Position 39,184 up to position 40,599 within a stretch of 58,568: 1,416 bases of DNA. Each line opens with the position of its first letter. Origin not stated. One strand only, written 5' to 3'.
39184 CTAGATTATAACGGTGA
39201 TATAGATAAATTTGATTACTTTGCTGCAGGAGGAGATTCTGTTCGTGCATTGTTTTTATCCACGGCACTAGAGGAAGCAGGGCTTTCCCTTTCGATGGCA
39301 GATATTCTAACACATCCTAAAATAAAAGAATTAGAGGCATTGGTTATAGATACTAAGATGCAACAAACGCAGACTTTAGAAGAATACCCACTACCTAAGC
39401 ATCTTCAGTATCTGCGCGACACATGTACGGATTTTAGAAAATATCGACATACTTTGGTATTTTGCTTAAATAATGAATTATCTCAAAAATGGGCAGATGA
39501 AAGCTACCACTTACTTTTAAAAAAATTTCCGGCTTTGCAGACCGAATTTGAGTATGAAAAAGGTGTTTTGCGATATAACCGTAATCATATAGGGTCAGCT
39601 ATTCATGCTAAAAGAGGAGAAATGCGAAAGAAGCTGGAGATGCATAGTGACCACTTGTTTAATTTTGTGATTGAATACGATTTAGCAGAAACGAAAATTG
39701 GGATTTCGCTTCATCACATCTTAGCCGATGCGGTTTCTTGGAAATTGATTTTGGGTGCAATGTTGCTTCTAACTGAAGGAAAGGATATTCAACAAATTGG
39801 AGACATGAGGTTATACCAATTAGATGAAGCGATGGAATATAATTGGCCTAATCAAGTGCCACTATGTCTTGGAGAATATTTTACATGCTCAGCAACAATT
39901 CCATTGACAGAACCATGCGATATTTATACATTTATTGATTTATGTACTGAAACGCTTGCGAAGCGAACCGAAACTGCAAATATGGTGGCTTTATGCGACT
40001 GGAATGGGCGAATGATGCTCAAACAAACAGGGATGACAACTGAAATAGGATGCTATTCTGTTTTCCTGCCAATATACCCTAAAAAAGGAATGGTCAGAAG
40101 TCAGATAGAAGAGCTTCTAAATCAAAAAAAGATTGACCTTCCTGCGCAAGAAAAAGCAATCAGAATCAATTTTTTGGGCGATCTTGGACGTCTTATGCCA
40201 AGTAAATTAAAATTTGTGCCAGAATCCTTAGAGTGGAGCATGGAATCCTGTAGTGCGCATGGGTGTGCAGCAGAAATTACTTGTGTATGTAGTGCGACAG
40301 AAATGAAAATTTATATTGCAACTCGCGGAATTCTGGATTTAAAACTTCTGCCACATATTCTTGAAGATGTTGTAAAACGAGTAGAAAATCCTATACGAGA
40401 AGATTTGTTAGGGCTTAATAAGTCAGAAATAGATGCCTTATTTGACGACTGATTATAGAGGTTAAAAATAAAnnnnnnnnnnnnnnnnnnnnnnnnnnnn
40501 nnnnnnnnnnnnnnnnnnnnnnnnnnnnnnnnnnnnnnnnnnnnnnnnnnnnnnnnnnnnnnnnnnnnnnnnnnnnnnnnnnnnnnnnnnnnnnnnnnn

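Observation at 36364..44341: C-A(Asn-like)-T-E module plus a ClbP-architecture hydrolase: candidate N-acyl-D-Asn prodrug activation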

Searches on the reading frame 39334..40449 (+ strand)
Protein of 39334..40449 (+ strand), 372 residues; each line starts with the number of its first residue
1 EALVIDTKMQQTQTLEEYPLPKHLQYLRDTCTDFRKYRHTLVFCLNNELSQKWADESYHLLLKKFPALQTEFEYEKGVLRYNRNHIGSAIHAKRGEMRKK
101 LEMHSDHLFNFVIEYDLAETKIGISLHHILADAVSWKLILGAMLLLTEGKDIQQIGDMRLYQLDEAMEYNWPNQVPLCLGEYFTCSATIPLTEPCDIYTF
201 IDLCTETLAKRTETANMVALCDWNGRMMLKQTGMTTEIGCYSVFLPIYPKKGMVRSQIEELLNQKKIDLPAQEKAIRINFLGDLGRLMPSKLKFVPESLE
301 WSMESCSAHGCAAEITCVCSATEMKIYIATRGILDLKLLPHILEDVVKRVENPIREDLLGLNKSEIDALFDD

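Call 21: search_protein_families(library=pfam, proteins=[window:39334-40449:+], max_evalue=10)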
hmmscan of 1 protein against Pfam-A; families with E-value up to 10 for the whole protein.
window:39334-40449:+ (372 aa): 1 family
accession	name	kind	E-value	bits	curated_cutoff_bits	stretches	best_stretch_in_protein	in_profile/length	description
PF00668.25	Condensation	-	0.0047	16.1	30.6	1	92-142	102-153/456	Condensation domain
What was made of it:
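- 39376..40449 (+): Divergent, short (~358 aa) epimerization domain. Motifs: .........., CDWNGR (at the place of EGHGRE), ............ and INFLG. Acidic tail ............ resembles a COM donor helix. Pfam sees it only weakly (call 21).
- Pfam does not recognise the domain above threshold (call 21).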

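Call 22: search_solved_structures(query=window:39334-40449:+, max_evalue=10, show_alignments=3)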
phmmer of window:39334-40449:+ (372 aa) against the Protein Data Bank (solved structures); distinct sequences matched with E-value up to 10: 2.
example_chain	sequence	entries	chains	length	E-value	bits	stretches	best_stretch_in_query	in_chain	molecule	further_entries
2fe3_A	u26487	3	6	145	1.2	11.6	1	19-75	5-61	Peroxide operon regulator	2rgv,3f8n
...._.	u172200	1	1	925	2.7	10.4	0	21-86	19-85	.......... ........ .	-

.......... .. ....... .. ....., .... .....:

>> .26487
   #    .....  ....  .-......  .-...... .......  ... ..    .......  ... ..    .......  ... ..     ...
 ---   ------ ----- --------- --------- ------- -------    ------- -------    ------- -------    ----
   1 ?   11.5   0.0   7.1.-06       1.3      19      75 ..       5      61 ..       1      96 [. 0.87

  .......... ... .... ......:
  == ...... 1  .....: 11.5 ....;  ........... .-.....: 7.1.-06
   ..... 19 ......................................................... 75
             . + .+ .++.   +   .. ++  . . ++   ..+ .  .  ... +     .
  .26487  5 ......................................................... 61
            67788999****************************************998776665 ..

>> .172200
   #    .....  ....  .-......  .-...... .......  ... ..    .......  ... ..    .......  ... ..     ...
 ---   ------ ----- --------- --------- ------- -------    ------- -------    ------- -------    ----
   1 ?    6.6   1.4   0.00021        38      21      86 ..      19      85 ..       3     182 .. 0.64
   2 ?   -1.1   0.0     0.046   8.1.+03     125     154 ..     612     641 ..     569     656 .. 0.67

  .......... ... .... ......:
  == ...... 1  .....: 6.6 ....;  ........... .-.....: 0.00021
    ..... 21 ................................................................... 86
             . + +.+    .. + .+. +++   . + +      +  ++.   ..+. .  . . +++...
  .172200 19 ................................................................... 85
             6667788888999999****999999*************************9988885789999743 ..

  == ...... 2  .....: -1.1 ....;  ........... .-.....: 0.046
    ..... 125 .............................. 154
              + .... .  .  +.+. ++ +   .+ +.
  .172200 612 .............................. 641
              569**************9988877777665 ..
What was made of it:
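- Tried and rejected: Single-sequence phmmer against the PDB gave nothing significant (call 22).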

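Call 39: search_protein_representatives(protein=window:39376-40449:+)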
Query: 358 residues. Proteins with E-value up to 0.001 (for the whole library): 13; up to 1e-10: 11; up to 1e-30: 3. The best 13 are listed.
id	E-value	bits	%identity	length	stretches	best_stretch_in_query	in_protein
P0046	9.4e-244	824.5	100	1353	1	1-358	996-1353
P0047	1.7e-43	165.8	34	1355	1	2-318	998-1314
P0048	4.9e-38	147.8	31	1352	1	2-357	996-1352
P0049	1.6e-25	106.6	28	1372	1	2-341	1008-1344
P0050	4.1e-24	102.0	30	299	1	105-318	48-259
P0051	1.2e-23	100.5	29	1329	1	2-337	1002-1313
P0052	1.4e-22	97.0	28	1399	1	4-357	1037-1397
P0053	5.8e-22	94.9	29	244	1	112-319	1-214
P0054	2.0e-20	89.9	27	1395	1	3-357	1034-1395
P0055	1.7e-15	73.7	37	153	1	207-358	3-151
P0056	4.2e-15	72.4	24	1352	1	3-337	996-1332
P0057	1.5e-08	50.8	30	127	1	224-356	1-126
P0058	7.0e-04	35.5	29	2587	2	71-145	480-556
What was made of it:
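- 39376..40449 (+): It has 13 relatives among 1.84e9 representatives (call 39).
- Closest known: Canonical NRPS epimerization domains. Different: The query domain is about 358 aa against about 430-450 aa. It falls below Pfam's threshold (call 21) and has no canonical E domain among its phmmer hits in 1.84e9 proteins (call 39).
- Checked: A public record of the same protein starts 9 codons later, at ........, giving 1353 aa (call 39).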

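Call 45: search_solved_structures(query=A3, max_evalue=10, show_alignments=4)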
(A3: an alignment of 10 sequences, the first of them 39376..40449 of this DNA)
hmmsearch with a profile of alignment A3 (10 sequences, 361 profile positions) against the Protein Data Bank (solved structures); distinct sequences matched with E-value up to 10: 21.
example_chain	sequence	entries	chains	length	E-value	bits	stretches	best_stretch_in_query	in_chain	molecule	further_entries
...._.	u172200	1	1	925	6.3e-08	35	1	7-154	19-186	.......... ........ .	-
6ta8_A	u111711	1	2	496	1.4e-05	27.3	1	11-143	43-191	Tyrocidine synthase 2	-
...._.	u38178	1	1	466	0.00014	24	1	13-130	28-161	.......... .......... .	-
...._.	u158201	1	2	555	0.00023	23.3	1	13-130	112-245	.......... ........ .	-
5isw_A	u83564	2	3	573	0.00043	22.4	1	7-144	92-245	Gramicidin S synthase 1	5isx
9up2_A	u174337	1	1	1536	0.00065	21.8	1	107-134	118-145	PvdL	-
9lcp_A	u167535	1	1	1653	0.00076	21.6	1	107-134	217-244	PvdL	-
9lco_A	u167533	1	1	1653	0.00076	21.6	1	107-134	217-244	PvdL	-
9lcq_A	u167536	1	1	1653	0.00081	21.5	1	107-134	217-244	PvdL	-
9bfd_A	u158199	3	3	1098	0.0016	20.5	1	14-130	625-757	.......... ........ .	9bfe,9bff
6mfx_A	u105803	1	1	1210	0.043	15.8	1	92-167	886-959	Linear gramicidin synthase subunit A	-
6mfw_A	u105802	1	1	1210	0.043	15.8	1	92-167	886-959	Linear gramicidin synthase subunit A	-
6mfy_A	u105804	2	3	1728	0.087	14.8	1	92-167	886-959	Linear gramicidin synthase subunit A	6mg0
6mfz_A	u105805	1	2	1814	0.097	14.6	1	92-167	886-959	Linear gramicidin synthase subunit A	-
8xjz_C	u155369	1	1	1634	0.12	14.3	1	103-167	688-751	Peptide synthetase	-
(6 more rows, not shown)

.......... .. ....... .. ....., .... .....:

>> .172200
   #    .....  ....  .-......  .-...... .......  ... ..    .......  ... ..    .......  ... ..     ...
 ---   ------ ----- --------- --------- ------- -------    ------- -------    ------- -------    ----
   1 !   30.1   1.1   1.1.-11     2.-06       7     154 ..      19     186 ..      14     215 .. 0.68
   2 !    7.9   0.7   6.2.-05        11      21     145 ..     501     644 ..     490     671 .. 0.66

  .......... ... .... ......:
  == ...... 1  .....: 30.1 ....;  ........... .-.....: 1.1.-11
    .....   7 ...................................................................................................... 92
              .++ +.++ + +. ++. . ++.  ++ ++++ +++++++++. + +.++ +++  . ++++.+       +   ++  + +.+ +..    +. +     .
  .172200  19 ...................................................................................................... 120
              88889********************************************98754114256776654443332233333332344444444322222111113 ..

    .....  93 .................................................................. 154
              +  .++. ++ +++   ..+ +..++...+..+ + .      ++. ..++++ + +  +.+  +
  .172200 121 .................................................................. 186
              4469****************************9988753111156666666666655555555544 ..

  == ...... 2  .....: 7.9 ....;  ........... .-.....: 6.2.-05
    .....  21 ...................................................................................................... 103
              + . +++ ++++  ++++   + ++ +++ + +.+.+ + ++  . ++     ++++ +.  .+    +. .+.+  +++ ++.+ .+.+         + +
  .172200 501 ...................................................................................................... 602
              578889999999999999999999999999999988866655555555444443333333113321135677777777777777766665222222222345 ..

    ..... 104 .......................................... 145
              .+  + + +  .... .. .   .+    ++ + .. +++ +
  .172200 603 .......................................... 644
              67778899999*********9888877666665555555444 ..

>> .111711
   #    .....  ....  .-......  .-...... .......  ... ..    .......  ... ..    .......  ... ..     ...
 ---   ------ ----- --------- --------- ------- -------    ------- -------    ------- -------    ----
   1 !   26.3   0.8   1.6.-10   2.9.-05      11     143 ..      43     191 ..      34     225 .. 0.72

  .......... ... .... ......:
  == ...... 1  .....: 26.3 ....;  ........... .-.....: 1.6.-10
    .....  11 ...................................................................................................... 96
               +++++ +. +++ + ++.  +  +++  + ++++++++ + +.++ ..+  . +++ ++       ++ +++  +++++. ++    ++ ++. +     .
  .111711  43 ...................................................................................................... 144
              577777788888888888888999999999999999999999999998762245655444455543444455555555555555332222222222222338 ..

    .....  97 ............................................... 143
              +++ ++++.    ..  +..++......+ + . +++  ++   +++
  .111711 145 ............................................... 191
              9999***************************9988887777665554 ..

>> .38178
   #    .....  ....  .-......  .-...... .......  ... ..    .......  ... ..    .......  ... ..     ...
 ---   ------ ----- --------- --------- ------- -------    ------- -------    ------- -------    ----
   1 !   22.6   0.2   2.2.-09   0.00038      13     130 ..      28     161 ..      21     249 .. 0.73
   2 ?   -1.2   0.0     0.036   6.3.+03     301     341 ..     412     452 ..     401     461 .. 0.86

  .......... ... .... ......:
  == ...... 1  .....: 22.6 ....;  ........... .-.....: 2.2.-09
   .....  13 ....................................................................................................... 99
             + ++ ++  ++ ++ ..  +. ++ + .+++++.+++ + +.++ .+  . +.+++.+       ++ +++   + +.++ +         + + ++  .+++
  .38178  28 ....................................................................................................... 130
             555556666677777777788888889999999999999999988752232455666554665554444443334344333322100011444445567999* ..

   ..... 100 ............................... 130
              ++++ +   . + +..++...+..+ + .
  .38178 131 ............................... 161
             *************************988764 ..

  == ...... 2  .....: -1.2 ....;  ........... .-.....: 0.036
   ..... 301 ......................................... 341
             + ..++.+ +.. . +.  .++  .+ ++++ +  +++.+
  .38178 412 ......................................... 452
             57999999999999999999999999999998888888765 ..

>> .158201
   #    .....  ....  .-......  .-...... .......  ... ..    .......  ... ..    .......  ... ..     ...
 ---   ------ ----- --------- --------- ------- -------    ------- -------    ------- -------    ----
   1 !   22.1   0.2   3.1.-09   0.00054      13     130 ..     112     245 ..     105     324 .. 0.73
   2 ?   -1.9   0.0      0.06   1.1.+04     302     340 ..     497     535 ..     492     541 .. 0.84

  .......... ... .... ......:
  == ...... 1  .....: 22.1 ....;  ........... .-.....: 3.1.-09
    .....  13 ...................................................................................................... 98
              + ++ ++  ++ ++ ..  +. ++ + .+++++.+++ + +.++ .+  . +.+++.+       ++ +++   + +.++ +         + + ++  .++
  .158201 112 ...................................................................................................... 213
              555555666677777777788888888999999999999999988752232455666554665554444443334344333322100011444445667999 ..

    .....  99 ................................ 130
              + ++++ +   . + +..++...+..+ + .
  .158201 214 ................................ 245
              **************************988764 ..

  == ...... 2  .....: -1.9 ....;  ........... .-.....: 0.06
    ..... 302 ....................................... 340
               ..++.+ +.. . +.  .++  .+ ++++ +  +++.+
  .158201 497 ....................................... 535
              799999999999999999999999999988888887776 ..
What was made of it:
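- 39376..40449 (+): Profile hits are E domains (call 45).
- Inside the single chain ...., the E domain scores 30 bits and the C domain 8 bits (call 45).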

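Call 50: find_related_loci(query=A3, collection=genome_contigs, flank=10000)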
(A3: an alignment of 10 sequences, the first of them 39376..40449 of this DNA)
Query A3 (358 aa) in genome_contigs; peptide patterns used: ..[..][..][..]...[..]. (x = any residue, [..] = any of these).
76 stretches matched a pattern; 5 encode a relative of the query (tblastn E <= 1e-3); 5 distinct loci.
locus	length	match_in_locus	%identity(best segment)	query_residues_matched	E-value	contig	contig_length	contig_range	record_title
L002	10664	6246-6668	21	6-126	7e-7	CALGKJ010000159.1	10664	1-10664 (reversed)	MAG: uncultured Clostridia bacterium isolate N1_Bin_Bin_25_1 genome assembly, contig: c_000003884607, whole genome shotg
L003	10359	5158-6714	26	23-143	3e-5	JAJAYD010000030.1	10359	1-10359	MAG: Chitinophagaceae bacterium isolate CAN_BIN01 c_000000018231, whole genome shotgun sequence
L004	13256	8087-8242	29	76-127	5e-5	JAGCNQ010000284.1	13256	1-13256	MAG: Bacteroidaceae bacterium isolate RGIG9956 Yak_Reticulum-1__c1309950, whole genome shotgun sequence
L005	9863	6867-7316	20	5-134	6e-5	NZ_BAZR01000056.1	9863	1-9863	Paenibacillus sp. JCM 10914, whole genome shotgun sequence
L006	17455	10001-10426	21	6-126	1e-4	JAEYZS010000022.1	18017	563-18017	MAG: Proteobacteria bacterium isolate OH_CBrB_110 k127_619394, whole genome shotgun sequence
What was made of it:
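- Tried and rejected: Scanning with the E-family pattern returned only weak canonical-type E domains (20-29% identity; call 50).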

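Call 51: find_encoding_contigs(protein=P0047, flank=10000, max_places=3)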
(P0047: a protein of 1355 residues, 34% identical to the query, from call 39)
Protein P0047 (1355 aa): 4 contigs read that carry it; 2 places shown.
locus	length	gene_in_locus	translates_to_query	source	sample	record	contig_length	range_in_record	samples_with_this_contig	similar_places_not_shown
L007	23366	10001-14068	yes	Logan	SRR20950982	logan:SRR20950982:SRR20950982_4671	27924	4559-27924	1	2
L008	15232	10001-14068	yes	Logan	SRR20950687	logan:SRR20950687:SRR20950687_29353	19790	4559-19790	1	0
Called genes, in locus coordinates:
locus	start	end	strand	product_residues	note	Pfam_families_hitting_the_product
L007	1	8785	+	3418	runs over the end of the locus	PF00668:Condensation, PF00501:AMP-binding, PF00550:PP-binding, PF00668:Condensation, PF00501:AMP-binding, PF00109:ketoacyl-synt, PF02801:Ketoacyl-synt_C, PF00202:Aminotran_3, +2 more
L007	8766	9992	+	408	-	PF00698:Acyl_transf_1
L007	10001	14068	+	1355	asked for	PF00668:Condensation, PF00501:AMP-binding, PF13193:AMP-binding_C, PF00550:PP-binding (weak)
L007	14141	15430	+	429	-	PF13537:GATase_7, PF00733:Asn_synthase (weak)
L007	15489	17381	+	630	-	PF02543:Carbam_trans_N, PF16861:Carbam_trans_C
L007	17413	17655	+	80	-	PF00550:PP-binding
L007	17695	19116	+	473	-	PF02310:B12-binding, PF04055:Radical_SAM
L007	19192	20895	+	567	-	PF00534:Glycos_transf_1, PF13692:Glyco_trans_1_4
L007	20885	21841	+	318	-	PF14399:BtrH_N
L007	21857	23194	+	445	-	PF00144:Beta-lactamase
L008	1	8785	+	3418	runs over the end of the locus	PF00668:Condensation, PF00501:AMP-binding, PF00550:PP-binding, PF00668:Condensation, PF00501:AMP-binding, PF00109:ketoacyl-synt, PF02801:Ketoacyl-synt_C, PF00202:Aminotran_3, +2 more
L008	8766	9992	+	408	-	PF00698:Acyl_transf_1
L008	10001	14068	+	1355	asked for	PF00668:Condensation, PF00501:AMP-binding, PF13193:AMP-binding_C, PF00550:PP-binding (weak)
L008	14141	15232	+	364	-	?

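Call 53: find_encoding_contigs(protein=P0048, flank=10000, max_places=2)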
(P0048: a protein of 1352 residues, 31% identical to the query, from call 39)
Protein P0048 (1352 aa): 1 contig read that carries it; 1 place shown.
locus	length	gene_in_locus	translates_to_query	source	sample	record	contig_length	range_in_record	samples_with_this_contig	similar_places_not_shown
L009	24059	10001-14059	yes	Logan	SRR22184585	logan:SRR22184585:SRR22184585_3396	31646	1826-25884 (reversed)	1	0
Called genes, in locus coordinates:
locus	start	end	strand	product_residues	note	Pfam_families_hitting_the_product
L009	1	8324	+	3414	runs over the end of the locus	PF00668:Condensation, PF00501:AMP-binding, PF00550:PP-binding, PF00668:Condensation, PF00501:AMP-binding, PF00550:PP-binding, PF00109:ketoacyl-synt, PF02801:Ketoacyl-synt_C, +3 more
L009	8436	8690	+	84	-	-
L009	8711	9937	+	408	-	PF00698:Acyl_transf_1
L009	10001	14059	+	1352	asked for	PF00668:Condensation, PF00501:AMP-binding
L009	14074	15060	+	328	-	PF14399:BtrH_N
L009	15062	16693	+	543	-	PF13439:Glyco_transf_4 (weak), PF20706:GT4-conflict (weak), PF00534:Glycos_transf_1, PF13692:Glyco_trans_1_4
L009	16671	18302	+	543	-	PF02310:B12-binding, PF04055:Radical_SAM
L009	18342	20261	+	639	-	PF16861:Carbam_trans_C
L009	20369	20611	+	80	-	PF00550:PP-binding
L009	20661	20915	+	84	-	PF00144:Beta-lactamase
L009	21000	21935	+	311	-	PF00144:Beta-lactamase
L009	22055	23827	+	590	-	PF00664:ABC_membrane (weak), PF00005:ABC_tran, PF02463:SMC_N (faint)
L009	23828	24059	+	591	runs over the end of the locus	PF00005:ABC_tran, PF02463:SMC_N (weak), PF13304:AAA_21 (faint)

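Call 54: find_encoding_contigs(protein=P0049, flank=10000, max_places=2)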
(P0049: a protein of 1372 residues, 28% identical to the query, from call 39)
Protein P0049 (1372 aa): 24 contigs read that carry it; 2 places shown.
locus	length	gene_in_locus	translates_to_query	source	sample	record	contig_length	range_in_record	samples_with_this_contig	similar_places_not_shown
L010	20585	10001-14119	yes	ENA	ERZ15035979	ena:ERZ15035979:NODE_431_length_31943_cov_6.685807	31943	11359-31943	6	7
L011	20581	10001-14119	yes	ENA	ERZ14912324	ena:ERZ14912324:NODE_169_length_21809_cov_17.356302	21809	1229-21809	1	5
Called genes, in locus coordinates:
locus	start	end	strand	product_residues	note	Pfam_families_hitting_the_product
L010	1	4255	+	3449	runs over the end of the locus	PF00668:Condensation, PF00501:AMP-binding, PF00550:PP-binding, PF00668:Condensation, PF00501:AMP-binding, PF00109:ketoacyl-synt, PF02801:Ketoacyl-synt_C, PF00202:Aminotran_3, +3 more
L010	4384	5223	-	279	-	PF02371:Transposase_20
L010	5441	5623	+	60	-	-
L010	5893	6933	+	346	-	PF02784:Orn_Arg_deC_N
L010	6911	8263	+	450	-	PF00155:Aminotran_1_2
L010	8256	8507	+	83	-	-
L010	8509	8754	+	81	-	-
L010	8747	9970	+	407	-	PF00698:Acyl_transf_1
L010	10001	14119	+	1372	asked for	PF00668:Condensation, PF00501:AMP-binding, PF13193:AMP-binding_C (weak), PF00550:PP-binding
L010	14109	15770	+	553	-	PF00534:Glycos_transf_1, PF13692:Glyco_trans_1_4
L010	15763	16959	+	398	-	PF00144:Beta-lactamase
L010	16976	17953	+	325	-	PF14399:BtrH_N (weak)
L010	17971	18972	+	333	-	PF13529:Peptidase_C39_2 (weak)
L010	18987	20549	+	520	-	PF16861:Carbam_trans_C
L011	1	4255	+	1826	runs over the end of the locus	?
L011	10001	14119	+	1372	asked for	PF00668:Condensation, PF00501:AMP-binding, PF13193:AMP-binding_C (weak), PF00550:PP-binding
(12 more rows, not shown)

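Call 55: find_encoding_contigs(protein=P0052, flank=10000, max_places=2)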
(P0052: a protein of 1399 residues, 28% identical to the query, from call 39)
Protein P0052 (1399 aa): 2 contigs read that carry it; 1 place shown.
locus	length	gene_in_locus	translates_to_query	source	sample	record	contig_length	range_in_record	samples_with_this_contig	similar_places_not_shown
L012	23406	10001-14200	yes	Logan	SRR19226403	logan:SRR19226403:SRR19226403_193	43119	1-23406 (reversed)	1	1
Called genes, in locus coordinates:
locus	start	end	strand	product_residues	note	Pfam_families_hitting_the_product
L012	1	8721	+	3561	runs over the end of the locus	PF00668:Condensation, PF00501:AMP-binding, PF00550:PP-binding, PF00668:Condensation, PF00501:AMP-binding, PF00109:ketoacyl-synt, PF00550:PP-binding, PF02801:Ketoacyl-synt_C, +4 more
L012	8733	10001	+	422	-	PF00698:Acyl_transf_1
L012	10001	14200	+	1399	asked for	PF00668:Condensation, PF00501:AMP-binding, PF13193:AMP-binding_C (weak), PF00668:Condensation (weak)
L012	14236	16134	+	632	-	PF02543:Carbam_trans_N, PF16861:Carbam_trans_C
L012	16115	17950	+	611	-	PF00005:ABC_tran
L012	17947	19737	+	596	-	PF00005:ABC_tran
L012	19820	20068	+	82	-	PF00550:PP-binding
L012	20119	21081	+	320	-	PF14399:BtrH_N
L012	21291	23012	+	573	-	PF00920:ILVD_EDD_N, PF24877:ILV_EDD_C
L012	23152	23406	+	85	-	?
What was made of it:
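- Closest known: ZmaM / PamJ / EdeA type peptidases. Different: In homologous clusters the ABC genes are separate (calls 53, 55).
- Homologous clusters carry ABC exporters next to the hydrolase (calls 53, 55).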
